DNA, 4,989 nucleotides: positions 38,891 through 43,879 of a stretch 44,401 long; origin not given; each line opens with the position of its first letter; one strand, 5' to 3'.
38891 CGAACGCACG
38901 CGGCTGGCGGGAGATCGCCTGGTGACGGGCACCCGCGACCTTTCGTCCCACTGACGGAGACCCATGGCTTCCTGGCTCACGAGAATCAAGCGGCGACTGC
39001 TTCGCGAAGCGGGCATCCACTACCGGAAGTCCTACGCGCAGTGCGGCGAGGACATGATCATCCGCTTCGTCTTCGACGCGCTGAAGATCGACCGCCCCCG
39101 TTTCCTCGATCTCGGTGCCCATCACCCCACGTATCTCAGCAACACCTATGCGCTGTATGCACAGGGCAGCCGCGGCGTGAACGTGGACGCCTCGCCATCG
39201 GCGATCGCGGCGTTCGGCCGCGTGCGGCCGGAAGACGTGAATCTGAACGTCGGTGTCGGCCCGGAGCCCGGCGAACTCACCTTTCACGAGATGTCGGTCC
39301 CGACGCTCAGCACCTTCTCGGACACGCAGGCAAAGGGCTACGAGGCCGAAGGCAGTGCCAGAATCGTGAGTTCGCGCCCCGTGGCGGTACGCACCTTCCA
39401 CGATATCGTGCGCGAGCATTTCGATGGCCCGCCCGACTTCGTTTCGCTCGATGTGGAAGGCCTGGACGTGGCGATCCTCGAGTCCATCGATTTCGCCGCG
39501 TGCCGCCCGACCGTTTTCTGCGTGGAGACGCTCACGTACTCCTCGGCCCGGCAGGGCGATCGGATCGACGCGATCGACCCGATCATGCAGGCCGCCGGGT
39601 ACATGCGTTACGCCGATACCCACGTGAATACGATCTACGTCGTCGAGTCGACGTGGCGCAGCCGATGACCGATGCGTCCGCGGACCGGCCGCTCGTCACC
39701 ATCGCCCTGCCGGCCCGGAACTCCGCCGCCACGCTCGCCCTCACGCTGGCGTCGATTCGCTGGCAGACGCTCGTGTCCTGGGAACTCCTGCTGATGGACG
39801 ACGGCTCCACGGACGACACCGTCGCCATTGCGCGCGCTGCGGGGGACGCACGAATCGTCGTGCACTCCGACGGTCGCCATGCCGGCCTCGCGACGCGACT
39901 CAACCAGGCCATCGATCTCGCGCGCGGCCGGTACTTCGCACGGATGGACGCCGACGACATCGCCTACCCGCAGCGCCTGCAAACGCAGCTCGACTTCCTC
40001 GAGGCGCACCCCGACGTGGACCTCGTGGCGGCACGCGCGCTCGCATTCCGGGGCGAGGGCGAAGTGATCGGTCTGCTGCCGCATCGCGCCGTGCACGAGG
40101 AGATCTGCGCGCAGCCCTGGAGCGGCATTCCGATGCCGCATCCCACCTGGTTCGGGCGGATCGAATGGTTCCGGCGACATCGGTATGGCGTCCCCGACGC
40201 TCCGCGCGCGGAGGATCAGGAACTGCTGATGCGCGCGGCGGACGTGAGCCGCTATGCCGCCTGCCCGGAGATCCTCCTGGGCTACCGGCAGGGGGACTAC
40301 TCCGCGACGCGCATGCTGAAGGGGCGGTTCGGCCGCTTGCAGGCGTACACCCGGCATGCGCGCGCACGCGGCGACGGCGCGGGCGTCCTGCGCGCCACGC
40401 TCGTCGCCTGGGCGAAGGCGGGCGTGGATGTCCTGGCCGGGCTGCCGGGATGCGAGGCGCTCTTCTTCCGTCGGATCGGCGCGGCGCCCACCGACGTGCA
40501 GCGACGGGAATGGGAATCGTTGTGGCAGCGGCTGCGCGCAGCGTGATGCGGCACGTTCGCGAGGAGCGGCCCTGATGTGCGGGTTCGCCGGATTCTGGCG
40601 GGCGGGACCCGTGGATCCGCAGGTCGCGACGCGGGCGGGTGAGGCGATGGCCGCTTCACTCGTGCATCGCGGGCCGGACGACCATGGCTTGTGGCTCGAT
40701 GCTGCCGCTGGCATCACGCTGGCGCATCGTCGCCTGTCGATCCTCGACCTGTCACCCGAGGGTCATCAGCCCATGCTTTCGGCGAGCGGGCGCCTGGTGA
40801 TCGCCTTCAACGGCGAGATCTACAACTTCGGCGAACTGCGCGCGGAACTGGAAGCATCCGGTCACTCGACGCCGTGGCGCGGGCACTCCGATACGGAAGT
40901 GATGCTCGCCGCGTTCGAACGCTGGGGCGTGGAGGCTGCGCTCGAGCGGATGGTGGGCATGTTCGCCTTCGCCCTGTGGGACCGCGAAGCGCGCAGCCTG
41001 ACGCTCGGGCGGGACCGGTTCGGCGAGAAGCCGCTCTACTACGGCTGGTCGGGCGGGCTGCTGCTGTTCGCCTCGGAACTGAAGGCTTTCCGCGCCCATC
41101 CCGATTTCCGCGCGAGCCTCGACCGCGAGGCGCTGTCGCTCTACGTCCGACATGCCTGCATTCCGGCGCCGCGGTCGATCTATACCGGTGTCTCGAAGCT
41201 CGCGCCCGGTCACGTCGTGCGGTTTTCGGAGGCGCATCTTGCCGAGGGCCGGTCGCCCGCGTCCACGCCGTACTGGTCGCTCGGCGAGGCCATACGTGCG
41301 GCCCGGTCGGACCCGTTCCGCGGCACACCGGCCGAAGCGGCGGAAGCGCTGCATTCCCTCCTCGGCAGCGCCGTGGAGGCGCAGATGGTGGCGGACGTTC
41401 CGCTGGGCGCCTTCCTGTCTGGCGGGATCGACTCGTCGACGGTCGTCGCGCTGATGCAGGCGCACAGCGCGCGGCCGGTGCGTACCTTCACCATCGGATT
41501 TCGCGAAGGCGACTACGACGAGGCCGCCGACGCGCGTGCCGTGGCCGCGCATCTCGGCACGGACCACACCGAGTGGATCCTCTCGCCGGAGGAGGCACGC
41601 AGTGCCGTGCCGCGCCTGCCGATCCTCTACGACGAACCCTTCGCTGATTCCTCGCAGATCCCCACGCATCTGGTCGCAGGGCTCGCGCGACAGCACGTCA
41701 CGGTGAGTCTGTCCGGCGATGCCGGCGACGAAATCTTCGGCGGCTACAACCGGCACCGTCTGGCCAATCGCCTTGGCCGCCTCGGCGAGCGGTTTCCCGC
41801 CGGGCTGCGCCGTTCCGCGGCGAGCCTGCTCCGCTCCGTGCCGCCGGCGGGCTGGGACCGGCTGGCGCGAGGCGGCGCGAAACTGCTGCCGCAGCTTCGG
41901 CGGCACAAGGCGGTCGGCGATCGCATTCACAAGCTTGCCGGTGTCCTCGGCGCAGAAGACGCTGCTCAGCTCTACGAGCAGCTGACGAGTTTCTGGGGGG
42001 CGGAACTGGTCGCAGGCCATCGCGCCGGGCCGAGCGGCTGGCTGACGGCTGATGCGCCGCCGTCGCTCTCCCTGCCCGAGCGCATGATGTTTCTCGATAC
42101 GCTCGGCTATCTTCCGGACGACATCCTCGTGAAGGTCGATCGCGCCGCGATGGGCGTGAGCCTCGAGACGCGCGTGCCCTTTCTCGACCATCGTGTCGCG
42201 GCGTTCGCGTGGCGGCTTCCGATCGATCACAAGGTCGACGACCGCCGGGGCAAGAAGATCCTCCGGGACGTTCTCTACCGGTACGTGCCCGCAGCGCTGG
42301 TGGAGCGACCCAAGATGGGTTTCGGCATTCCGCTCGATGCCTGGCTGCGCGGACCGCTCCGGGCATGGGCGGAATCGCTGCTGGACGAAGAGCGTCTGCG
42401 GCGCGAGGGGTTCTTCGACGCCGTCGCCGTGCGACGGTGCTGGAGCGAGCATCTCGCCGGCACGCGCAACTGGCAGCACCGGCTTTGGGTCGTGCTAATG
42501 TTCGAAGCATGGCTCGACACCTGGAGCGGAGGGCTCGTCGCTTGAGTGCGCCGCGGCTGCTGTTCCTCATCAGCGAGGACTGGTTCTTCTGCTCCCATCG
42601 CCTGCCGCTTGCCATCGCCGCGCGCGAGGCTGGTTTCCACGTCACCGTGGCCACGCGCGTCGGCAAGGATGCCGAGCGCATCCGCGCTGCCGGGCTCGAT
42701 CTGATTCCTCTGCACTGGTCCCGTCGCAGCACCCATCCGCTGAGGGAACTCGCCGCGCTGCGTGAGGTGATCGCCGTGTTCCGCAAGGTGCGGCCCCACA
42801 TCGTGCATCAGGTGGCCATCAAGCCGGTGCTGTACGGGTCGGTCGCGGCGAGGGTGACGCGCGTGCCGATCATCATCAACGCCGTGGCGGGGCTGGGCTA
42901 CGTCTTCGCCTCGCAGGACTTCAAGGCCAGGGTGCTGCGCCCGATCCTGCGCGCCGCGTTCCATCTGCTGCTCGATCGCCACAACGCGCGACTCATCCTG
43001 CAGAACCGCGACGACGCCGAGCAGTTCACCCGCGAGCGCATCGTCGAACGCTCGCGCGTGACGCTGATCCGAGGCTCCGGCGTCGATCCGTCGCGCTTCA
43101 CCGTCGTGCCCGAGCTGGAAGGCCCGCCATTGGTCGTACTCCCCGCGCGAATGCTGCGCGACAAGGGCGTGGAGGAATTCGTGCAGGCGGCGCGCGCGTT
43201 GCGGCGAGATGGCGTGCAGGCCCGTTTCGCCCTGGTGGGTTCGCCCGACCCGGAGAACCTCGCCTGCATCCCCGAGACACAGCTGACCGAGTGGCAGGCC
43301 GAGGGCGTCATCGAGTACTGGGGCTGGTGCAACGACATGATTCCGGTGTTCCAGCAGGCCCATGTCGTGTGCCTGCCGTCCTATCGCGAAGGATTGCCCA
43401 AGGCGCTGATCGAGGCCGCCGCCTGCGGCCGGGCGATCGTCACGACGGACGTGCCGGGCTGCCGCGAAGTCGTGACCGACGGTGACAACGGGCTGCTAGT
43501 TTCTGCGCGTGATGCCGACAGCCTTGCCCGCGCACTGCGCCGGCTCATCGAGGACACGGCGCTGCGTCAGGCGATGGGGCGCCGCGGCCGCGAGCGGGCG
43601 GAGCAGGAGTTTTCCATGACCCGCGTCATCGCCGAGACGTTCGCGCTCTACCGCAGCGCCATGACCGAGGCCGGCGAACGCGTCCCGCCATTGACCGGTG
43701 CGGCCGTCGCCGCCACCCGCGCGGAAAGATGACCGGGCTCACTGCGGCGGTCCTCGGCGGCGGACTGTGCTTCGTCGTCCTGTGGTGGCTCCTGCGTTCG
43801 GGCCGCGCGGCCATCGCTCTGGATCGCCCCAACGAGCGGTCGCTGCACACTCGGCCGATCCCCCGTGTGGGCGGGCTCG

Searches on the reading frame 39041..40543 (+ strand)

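Call 24: search_protein_families(library=pfam, proteins=[window:39041-40543:+], max_evalue=0.001)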
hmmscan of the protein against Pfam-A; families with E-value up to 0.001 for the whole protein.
window:39041-40543:+ (501 aa): 3 families
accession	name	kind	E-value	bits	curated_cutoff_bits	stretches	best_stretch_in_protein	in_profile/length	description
PF00535.33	Glycos_transf_2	-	2.7e-24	86.4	23.3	1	220-341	1-124/168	Glycosyl transferase family 2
PF13641.12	Glyco_tranf_2_3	-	8e-05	23.2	27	1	219-330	3-120/230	Glycosyltransferase like family 2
PF13704.12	Glyco_tranf_2_4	-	0.00064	20.6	27.5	0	243-307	16-83/98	Glycosyl transferase family 2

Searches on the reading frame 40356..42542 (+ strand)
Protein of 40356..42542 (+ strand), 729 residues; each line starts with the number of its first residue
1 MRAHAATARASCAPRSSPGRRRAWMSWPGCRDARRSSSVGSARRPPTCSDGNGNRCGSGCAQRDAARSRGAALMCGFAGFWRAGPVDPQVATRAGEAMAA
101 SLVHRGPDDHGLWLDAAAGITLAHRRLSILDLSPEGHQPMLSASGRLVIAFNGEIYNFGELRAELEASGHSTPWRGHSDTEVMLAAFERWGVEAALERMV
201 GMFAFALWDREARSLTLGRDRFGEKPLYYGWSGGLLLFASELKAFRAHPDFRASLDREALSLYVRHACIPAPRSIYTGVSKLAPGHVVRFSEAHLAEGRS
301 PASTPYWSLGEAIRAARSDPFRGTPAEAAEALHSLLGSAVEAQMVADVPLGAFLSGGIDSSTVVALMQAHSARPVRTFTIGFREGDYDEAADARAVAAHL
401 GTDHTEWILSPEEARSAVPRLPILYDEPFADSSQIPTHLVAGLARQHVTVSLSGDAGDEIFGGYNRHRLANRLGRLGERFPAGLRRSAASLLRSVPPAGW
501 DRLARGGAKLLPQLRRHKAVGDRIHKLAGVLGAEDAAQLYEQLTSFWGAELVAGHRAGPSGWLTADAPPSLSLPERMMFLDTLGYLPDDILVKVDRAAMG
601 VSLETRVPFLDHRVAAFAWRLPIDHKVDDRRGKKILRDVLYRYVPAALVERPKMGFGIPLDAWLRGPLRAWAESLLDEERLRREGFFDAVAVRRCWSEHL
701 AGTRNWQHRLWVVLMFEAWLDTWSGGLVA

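Call 24: search_protein_families(library=pfam, proteins=[window:40356-42542:+], max_evalue=0.001)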
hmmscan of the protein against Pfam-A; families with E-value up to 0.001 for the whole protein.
window:40356-42542:+ (729 aa): 3 families
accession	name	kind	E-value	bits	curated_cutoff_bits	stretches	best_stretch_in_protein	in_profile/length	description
PF00733.27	Asn_synthase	-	3.4e-116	389.2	21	1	332-720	2-353/354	Asparagine synthase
PF13522.11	GATase_6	-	4.1e-45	153.4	27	1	107-241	1-130/130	Glutamine amidotransferase domain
PF13537.11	GATase_7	-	1.7e-44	151.2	25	1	124-246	1-122/123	Glutamine amidotransferase domain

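Call 91: search_protein_families(library=ncbifam, proteins=[window:40356-42542:+], max_evalue=1e-10)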
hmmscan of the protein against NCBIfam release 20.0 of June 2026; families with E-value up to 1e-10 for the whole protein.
window:40356-42542:+ (729 aa): 6 families
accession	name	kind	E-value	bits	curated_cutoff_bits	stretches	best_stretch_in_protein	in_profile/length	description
TIGR03108.1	eps_aminotran_1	hypoth_equivalog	8.8e-165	549.9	816.9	1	74-721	1-626/628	XrtA/PEP-CTERM system amidotransferase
TIGR01536.1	asn_synth_AEB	equivalog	2.3e-139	465.7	267.1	1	75-656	1-517/517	asparagine synthase (glutamine-hydrolyzing)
TIGR03104.1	trio_amidotrans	equivalog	7.4e-111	371.2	570.1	2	74-465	1-381/589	N-acetylglutaminylglutamine amidotransferase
NF006949.0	PRK09431.1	equivalog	5.3e-78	262.9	499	2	74-246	1-166/554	asparagine synthase B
NF033535.1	lass_lactam_cya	exception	4.9e-55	187.3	525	1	88-461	13-376/668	lasso peptide isopeptide bond-forming cyclase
NF033561.1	macrolact_Ik_Al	subfamily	1e-17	64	300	1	205-463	83-333/561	albusnodin/ikarugamycin family macrolactam cyclase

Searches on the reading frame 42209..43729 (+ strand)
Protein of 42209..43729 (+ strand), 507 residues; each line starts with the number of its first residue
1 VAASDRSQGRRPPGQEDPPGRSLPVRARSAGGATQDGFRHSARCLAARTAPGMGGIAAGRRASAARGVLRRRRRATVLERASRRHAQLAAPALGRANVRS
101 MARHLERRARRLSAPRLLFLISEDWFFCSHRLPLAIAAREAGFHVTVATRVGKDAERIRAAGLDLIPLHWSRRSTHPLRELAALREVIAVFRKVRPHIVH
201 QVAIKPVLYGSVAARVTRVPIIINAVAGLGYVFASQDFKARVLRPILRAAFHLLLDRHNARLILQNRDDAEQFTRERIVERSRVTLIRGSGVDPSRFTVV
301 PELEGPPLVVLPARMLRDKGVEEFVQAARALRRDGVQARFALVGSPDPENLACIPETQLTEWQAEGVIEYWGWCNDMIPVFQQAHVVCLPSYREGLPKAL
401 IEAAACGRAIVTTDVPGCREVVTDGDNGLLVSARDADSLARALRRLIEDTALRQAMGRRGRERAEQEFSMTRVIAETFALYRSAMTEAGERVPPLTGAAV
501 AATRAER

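Call 24: search_protein_families(library=pfam, proteins=[window:42209-43729:+], max_evalue=0.001)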
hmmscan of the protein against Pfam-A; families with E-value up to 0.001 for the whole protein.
window:42209-43729:+ (507 aa): 6 families
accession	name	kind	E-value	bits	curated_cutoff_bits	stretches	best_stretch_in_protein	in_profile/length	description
PF13692.12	Glyco_trans_1_4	-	1.5e-31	110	27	1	307-449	2-142/142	Glycosyl transferases group 1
PF00534.26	Glycos_transf_1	-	2e-31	109.3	26.4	1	303-463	12-172/172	Glycosyl transferases group 1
PF13477.12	Glyco_trans_4_2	-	2.7e-17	63.6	23.4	1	116-251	1-129/139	Glycosyl transferase 4-like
PF13524.12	Glyco_trans_1_2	-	8.6e-15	55.4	25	1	322-476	3-141/144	Glycosyl transferase-like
PF13579.12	Glyco_trans_4_4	-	5.6e-09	37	29.7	1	134-287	10-155/158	Glycosyl transferase 4-like domain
PF13439.12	Glyco_transf_4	-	0.0002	21.9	28.5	1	134-295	11-169/170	Glycosyltransferase Family 4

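Call 91: search_protein_families(library=ncbifam, proteins=[window:42209-43729:+], max_evalue=1e-10)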
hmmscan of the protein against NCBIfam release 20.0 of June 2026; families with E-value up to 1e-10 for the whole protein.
window:42209-43729:+ (507 aa): 15 families
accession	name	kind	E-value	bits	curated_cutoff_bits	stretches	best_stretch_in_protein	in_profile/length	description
TIGR03088.1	stp2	hypoth_equivalog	1.3e-30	106.7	409.05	1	145-483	35-372/374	TIGR03088 family PEP-CTERM/XrtA system glycosyltransferase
NF041876.1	EPS_EpsE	equivalog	8.6e-27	94.4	400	1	291-472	194-384/389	exopolysaccharide biosynthesis GT4 family glycosyltransferase EpsE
NF038229.1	Glyco4_Geo_Pelo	equivalog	7.6e-25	87.6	400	1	192-485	52-337/338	GPMC system family 4 glycosyltransferase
TIGR02149.1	glgA_Coryne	subfamily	1.5e-21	77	302.4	1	307-483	205-389/391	glycogen synthase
TIGR03449.1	mycothiol_MshA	equivalog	1.3e-18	67.1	462.5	1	375-486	295-405/406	D-inositol-3-phosphate glycosyltransferase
TIGR03999.1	thiol_BshA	equivalog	4e-18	65.5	273.7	1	319-485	212-374/375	N-acetyl-alpha-D-glucosaminyl L-malate synthase BshA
NF050056.1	ProtGlycPglH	equivalog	7.5e-15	54.8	600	1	305-475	178-344/354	GalNAc-alpha-(1->4)-GalNAc-alpha-(1->3)-diNAcBac-PP-undecaprenol alpha-1,4-N-acetyl-D-galactosaminyltransferase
TIGR04005.1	wcaL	equivalog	2.9e-14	52.7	537.6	1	287-477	202-399/406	colanic acid biosynthesis glycosyltransferase WcaL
TIGR04063.1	stp3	hypoth_equivalog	1.1e-12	47.6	442.05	0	380-483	286-394/397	TIGR04063 family PEP-CTERM/XrtA system glycosyltransferase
NF047684.1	TeichurnBiosyTuaC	equivalog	2.4e-12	46.5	550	1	308-482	221-387/391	teichuronic acid biosynthesis protein TuaC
NF050063.1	ProtGlycPglJ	equivalog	6.1e-12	45.4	500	1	380-475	262-357/363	N-acetylgalactosamine-N,N'-diacetylbacillosaminyl-diphospho-undecaprenol 4-alpha-N-acetylgalactosaminyltransferase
TIGR04047.1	MSMEG_0565_glyc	hypoth_equivalog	9e-12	44.7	259.85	1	375-482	268-372/373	MSMEG_0565 family glycosyltransferase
NF038295.1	EPS_HpsP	equivalog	1.3e-11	44.1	550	1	306-483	207-386/388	hormogonium polysaccharide biosynthesis glycosyltransferase HpsP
NF011726.0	PRK15179.1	equivalog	1.3e-11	43.5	733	1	325-481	536-691/694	Vi polysaccharide biosynthesis protein TviE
TIGR02472.1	sucr_P_syn_N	equivalog_domain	5.9e-11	41.8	576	0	390-472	347-429/439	sucrose-phosphate synthase, putative, glycosyltransferase domain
